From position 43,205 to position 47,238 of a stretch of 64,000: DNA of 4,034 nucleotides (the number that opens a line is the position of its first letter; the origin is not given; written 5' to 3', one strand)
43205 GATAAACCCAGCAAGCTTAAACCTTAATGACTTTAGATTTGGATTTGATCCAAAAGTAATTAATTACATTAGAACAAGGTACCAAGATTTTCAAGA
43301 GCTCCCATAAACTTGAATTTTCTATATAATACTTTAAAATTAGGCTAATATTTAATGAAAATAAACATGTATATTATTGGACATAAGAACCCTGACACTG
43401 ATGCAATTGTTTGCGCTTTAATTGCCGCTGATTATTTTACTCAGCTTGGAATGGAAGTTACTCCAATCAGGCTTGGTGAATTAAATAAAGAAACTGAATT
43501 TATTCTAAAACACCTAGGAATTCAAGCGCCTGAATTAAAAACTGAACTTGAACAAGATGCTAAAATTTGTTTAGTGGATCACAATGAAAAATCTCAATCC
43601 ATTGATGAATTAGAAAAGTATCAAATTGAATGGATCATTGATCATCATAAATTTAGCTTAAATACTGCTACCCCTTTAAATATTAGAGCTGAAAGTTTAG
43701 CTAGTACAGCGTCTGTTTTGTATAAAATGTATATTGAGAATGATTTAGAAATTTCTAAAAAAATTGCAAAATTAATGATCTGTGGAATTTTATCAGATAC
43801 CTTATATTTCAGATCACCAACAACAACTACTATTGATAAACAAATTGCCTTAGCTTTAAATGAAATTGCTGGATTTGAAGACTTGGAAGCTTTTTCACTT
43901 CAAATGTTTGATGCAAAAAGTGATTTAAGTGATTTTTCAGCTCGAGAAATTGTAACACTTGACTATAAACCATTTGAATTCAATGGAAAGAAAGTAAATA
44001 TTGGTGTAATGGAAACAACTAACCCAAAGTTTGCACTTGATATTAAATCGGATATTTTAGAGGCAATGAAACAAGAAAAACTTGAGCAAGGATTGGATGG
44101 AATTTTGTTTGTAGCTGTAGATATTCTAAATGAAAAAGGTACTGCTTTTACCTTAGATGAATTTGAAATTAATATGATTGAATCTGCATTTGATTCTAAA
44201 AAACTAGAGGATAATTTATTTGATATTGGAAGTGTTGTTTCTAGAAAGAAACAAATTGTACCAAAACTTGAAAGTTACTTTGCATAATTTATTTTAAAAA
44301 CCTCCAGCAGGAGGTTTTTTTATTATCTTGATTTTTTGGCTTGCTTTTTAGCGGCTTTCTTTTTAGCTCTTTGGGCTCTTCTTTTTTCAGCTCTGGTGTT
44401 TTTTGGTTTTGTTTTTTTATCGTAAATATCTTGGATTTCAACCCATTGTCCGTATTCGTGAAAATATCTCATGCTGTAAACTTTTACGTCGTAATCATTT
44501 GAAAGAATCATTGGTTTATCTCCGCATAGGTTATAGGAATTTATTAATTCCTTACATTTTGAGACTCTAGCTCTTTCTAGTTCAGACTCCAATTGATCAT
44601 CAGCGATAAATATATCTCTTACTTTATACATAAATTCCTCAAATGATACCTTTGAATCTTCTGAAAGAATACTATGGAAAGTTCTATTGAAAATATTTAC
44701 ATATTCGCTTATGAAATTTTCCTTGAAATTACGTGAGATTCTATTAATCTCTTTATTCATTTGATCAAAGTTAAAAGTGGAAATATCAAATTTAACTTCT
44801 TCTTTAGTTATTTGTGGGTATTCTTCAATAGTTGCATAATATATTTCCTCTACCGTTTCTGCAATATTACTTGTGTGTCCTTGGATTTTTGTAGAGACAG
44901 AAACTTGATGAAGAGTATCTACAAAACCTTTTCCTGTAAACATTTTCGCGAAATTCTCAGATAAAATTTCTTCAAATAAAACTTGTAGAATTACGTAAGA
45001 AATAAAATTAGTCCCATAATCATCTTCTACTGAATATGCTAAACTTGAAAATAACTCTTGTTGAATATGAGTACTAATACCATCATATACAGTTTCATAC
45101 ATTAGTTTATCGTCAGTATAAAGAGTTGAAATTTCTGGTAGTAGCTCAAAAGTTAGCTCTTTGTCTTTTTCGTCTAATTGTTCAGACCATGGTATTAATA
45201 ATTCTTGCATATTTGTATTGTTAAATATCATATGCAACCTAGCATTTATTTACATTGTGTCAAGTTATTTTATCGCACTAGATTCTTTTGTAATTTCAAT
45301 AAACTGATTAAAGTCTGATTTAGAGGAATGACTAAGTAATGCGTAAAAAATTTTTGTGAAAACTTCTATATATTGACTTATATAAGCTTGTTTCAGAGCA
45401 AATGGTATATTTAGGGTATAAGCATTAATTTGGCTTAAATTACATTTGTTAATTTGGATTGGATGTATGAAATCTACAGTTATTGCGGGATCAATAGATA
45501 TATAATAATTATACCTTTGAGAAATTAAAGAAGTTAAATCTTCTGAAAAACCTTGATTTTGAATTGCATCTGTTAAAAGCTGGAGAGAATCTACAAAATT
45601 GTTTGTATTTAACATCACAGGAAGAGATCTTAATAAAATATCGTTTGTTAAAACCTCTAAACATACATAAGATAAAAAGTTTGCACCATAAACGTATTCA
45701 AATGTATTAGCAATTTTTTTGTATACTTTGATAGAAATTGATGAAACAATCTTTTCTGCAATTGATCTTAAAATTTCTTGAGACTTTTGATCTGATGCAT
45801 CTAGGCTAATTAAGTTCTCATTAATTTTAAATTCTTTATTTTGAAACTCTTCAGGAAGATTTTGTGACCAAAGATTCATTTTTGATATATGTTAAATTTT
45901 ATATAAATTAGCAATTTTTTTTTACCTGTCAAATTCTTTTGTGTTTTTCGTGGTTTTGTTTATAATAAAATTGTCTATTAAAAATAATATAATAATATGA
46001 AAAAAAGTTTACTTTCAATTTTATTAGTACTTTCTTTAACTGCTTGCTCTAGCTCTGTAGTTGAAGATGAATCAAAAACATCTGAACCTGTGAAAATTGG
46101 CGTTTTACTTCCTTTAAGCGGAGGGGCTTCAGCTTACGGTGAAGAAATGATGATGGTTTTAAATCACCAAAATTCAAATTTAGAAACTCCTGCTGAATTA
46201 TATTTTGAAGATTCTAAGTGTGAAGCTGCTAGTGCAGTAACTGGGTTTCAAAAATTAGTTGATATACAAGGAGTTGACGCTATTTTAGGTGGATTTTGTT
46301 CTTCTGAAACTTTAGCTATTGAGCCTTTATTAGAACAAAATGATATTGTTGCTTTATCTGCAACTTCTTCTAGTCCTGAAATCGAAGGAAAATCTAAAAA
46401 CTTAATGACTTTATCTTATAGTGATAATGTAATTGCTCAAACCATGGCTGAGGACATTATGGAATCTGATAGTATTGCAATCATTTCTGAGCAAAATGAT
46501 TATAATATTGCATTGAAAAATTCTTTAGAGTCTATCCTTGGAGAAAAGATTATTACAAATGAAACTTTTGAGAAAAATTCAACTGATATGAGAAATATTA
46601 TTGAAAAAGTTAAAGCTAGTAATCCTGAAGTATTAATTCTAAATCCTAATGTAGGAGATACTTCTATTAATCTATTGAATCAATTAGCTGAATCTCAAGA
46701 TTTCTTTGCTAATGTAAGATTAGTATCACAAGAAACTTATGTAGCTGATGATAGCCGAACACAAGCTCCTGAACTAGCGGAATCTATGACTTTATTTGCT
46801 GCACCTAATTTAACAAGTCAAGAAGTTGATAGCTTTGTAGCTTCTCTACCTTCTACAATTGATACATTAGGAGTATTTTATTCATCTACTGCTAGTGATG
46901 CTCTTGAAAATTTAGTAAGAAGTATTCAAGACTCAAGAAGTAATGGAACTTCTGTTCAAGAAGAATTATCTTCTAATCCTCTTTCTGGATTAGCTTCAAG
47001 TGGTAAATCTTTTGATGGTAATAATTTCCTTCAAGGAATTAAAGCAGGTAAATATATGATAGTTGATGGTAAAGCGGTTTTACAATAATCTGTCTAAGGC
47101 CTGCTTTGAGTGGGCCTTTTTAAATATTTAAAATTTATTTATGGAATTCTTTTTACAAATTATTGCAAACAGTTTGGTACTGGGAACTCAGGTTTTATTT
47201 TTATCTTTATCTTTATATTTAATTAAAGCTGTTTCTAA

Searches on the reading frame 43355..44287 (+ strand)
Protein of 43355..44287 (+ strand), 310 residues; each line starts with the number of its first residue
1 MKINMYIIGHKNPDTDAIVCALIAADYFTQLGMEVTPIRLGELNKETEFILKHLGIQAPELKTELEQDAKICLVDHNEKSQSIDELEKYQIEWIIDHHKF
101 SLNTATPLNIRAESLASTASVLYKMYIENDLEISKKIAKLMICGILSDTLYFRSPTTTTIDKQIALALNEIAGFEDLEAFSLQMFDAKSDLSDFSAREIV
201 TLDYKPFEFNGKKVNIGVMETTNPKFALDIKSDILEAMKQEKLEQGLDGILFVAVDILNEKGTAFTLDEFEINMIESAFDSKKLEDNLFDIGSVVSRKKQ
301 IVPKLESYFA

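Call 33: search_protein_families(library=pfam, proteins=[window:43355-44287:+], max_evalue=0.001)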
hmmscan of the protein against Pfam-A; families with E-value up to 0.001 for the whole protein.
window:43355-44287:+ (310 aa): 2 families
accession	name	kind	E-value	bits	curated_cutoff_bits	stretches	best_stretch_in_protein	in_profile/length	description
PF02833.19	DHHA2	-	3.8e-27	95.6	27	1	183-307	2-125/126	DHHA2 domain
PF01368.27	DHH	-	2.4e-22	80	28.1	1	5-145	2-125/125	DHH family, N-terminal domain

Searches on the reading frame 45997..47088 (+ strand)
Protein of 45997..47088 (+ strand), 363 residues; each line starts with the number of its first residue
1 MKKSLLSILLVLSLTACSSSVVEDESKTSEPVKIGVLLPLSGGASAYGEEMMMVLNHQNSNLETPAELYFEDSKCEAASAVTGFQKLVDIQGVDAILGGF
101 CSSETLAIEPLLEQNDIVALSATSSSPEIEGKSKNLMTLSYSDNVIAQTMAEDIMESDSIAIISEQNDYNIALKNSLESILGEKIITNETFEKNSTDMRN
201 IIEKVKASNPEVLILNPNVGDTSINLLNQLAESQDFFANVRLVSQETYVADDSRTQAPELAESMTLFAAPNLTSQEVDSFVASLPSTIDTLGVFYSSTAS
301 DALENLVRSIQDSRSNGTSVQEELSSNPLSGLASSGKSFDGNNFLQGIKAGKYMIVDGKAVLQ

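Call 10: search_protein_families(library=pfam, proteins=[window:45997-47088:+], max_evalue=0.001)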
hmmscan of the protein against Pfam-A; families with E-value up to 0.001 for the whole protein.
window:45997-47088:+ (363 aa): 3 families
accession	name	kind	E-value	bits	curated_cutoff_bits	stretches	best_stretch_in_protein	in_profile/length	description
PF13458.12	Peripla_BP_6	-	2.1e-27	97.1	31.7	1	31-284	1-265/343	Periplasmic binding protein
PF01094.35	ANF_receptor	-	2.2e-14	53.7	25.4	1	56-317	14-297/353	Receptor family ligand binding region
PF13433.12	Peripla_BP_5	-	2.1e-07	30.8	27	1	32-234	1-212/363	Periplasmic binding protein domain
